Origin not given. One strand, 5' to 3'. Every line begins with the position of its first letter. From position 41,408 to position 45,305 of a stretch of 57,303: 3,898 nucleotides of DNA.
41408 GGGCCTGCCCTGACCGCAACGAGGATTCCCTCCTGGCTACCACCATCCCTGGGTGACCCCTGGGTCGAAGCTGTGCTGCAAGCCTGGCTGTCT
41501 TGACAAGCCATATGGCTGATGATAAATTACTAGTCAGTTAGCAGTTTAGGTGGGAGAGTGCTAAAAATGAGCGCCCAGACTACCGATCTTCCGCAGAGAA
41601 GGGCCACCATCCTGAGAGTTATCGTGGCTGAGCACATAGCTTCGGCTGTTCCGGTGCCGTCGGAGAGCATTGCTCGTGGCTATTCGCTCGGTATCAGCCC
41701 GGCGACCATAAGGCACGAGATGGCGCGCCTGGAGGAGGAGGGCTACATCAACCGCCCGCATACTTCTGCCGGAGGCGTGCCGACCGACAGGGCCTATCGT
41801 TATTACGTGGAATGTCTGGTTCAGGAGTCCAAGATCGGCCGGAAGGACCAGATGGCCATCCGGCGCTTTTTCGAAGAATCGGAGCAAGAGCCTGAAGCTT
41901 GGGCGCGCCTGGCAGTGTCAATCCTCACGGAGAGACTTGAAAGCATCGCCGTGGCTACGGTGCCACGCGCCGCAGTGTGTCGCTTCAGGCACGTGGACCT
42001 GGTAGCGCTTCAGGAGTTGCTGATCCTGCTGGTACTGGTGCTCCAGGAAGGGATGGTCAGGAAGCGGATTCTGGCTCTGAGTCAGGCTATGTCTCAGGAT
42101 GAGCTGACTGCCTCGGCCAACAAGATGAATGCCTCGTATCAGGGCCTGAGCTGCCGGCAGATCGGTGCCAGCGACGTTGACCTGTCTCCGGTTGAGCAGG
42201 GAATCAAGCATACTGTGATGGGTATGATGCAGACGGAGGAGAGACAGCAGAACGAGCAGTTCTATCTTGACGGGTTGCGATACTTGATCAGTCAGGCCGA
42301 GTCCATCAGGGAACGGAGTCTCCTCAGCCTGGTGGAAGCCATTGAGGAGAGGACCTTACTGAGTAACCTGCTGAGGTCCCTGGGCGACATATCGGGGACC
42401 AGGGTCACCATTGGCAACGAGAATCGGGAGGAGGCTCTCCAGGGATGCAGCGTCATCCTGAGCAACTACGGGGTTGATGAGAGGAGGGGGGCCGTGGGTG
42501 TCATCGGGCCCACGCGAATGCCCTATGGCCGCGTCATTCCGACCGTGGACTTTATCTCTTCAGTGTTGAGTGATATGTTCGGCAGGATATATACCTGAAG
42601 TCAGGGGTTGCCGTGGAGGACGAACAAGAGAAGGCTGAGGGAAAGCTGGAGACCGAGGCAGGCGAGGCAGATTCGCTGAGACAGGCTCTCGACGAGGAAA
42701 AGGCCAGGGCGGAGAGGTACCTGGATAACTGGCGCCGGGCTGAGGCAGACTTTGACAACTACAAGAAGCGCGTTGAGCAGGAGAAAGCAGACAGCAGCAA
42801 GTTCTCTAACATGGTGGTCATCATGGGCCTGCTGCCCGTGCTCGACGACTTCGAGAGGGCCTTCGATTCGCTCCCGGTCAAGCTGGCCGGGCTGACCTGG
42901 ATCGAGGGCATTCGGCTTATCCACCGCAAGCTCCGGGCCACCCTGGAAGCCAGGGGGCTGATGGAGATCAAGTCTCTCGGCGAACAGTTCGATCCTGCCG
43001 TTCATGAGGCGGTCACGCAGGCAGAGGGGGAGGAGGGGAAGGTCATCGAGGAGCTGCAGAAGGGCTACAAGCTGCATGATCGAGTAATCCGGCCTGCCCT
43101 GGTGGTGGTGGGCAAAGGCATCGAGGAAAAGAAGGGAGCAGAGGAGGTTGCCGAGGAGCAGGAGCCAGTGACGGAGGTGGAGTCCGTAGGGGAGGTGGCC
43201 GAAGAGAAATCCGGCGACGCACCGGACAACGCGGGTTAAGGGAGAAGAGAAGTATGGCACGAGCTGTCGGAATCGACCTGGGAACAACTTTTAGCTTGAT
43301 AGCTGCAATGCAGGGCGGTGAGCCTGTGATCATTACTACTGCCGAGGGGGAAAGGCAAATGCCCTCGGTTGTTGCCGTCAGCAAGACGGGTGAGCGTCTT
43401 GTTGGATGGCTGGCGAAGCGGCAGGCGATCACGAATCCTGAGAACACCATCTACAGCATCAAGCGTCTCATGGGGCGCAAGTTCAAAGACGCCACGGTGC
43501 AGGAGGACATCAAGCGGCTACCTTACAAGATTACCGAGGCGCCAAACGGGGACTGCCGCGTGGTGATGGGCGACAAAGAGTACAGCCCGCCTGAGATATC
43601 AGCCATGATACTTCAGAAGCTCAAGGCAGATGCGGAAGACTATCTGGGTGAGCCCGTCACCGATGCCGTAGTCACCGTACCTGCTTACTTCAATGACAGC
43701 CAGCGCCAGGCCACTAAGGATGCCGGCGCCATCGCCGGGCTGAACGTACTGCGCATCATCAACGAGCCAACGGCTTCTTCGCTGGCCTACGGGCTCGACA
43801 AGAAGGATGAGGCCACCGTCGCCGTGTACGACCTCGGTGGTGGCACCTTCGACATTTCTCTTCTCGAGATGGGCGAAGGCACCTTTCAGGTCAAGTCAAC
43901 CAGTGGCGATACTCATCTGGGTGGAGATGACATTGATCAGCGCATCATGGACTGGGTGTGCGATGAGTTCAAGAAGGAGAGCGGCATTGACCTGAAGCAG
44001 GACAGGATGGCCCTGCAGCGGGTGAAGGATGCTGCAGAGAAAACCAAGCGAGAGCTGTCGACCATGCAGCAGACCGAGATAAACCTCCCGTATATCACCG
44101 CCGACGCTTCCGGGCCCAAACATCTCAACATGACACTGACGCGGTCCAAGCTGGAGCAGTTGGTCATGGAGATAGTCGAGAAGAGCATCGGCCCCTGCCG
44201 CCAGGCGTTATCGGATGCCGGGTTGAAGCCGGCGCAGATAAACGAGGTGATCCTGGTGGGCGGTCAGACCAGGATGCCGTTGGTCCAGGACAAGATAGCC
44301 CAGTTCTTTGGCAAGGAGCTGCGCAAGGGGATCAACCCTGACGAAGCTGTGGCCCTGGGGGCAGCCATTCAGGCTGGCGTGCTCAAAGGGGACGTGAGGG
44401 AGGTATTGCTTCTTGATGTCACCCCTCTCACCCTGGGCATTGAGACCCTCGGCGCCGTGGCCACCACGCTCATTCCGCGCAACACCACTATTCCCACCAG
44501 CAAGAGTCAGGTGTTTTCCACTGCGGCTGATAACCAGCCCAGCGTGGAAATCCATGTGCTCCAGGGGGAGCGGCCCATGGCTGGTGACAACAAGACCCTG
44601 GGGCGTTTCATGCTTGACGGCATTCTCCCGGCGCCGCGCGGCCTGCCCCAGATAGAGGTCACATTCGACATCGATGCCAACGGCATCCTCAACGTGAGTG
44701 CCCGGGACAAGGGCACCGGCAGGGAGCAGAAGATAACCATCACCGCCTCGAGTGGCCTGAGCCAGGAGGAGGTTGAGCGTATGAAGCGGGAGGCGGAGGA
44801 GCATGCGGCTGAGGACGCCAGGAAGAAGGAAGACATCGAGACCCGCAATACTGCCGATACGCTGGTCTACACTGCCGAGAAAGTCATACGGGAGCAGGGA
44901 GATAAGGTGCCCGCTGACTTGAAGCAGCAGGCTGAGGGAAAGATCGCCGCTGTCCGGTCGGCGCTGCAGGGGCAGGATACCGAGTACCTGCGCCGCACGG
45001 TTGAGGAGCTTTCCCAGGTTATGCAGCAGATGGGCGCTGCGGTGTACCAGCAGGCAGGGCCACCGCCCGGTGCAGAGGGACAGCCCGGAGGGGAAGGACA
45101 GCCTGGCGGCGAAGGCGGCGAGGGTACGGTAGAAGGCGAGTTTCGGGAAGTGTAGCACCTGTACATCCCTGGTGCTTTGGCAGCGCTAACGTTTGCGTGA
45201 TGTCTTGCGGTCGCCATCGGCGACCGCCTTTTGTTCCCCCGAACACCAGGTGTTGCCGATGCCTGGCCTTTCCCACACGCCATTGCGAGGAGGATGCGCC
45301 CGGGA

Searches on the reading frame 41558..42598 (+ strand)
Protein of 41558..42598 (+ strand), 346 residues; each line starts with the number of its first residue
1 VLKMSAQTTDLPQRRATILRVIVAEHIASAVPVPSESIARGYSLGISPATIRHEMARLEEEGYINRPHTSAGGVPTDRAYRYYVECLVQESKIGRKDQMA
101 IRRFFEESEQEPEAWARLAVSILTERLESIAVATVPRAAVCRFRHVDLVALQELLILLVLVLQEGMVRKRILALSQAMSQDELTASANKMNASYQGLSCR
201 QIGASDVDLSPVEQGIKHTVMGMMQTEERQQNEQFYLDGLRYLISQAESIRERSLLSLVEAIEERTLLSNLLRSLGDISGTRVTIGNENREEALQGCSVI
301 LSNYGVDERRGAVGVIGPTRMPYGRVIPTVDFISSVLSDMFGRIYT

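Call 63: search_protein_families(library=pfam, max_evalue=0.01, proteins=[window:41558-42598:+])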
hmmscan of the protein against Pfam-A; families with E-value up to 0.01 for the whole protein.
window:41558-42598:+ (346 aa): 3 families
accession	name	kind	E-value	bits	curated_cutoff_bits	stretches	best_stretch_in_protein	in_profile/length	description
PF01628.27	HrcA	-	1.6e-42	146.3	22.2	1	117-327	5-215/215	HrcA protein C terminal domain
PF01726.22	LexA_DNA_bind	-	0.0033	17.6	23.7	1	9-68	2-60/65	LexA DNA binding domain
PF08220.18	HTH_DeoR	-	0.0038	17.4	21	0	44-69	24-49/57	DeoR-like helix-turn-helix domain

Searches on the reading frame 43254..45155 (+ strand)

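Call 63: search_protein_families(library=pfam, max_evalue=0.01, proteins=[window:43254-45155:+])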
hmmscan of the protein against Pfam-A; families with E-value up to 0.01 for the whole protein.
window:43254-45155:+ (633 aa): 3 families
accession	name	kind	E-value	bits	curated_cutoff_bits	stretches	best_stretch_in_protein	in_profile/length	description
PF00012.26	HSP70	-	2.5e-259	862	20.6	1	4-599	1-599/599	Hsp70 protein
PF06723.19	MreB_Mbl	-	3.1e-13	49.7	27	1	134-372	92-317/327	MreB/Mbl protein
PF02782.22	FGGY_C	-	1.9e-07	31.5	27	1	230-376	49-196/198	FGGY family of carbohydrate kinases, C-terminal domain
